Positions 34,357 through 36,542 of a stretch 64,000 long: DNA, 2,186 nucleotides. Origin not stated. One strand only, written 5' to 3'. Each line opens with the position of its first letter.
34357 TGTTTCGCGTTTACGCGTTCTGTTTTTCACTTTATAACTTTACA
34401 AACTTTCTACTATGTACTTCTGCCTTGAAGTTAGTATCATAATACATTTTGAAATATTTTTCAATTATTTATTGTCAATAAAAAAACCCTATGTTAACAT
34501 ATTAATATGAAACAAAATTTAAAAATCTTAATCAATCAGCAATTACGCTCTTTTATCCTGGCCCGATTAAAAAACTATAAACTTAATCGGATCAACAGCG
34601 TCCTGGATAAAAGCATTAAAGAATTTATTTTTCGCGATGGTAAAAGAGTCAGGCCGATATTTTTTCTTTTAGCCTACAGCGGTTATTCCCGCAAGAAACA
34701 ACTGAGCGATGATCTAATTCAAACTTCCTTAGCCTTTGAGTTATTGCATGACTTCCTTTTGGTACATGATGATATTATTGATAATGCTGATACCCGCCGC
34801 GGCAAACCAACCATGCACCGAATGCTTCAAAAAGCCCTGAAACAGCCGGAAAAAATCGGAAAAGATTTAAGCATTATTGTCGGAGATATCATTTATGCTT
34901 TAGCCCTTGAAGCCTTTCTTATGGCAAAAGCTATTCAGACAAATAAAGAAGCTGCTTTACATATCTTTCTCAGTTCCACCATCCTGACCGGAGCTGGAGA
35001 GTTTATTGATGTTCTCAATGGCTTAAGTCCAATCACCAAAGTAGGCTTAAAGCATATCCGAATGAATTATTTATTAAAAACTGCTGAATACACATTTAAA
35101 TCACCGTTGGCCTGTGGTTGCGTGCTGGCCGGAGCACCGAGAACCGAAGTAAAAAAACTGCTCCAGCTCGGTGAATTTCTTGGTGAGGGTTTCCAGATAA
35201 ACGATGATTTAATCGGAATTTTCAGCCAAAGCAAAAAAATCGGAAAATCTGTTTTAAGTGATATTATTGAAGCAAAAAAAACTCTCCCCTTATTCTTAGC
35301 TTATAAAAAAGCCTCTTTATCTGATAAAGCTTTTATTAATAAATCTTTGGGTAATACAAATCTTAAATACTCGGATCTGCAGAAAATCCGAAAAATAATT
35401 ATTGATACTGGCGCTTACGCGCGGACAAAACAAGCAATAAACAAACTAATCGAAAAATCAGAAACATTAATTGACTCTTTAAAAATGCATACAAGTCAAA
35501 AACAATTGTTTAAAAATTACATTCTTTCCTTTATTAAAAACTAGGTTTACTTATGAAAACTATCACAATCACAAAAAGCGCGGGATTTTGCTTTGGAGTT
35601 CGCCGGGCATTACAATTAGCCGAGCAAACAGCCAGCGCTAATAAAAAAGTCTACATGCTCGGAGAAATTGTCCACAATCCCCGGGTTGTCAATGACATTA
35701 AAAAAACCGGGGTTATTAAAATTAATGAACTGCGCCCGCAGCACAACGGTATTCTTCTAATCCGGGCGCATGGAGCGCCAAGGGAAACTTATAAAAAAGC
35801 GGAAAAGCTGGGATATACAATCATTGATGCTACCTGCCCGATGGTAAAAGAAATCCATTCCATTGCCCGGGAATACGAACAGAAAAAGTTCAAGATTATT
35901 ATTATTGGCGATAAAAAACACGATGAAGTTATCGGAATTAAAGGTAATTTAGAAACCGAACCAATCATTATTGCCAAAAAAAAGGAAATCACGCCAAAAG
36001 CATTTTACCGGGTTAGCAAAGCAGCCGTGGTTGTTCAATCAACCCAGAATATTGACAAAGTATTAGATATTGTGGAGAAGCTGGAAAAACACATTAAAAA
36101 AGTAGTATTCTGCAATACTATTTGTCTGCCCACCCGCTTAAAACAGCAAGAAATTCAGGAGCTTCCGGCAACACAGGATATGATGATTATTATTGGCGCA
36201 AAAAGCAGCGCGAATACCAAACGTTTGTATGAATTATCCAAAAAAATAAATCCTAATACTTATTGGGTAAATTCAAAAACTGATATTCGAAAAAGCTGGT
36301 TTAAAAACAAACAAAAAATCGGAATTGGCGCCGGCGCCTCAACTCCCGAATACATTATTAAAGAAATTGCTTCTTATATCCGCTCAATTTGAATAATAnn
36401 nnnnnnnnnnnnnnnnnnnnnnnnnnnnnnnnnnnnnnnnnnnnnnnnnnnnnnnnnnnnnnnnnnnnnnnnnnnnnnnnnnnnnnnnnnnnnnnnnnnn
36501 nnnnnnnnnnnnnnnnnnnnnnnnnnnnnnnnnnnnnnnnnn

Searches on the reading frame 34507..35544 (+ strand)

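Call 38: search_protein_families(library=pfam, proteins=[window:34507-35544:+], max_evalue=0.001)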
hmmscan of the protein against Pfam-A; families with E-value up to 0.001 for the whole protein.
window:34507-35544:+ (345 aa): 1 family
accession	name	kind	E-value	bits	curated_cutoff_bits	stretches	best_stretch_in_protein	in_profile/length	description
PF00348.22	polyprenyl_synt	-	4.3e-50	170.7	27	1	32-297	3-250/251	Polyprenyl synthetase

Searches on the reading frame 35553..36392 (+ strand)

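Call 38: search_protein_families(library=pfam, proteins=[window:35553-36392:+], max_evalue=0.001)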
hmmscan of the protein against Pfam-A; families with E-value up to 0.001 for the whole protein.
window:35553-36392:+ (279 aa): 2 families
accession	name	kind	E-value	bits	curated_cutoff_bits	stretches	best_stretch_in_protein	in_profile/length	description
PF02401.23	LYTB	-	9e-88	294.4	24.5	1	4-276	1-266/267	LytB protein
PF16897.10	MMR_HSR1_Xtn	-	5.8e-05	23.5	35.2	1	152-227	27-98/106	C-terminal region of MMR_HSR1 domain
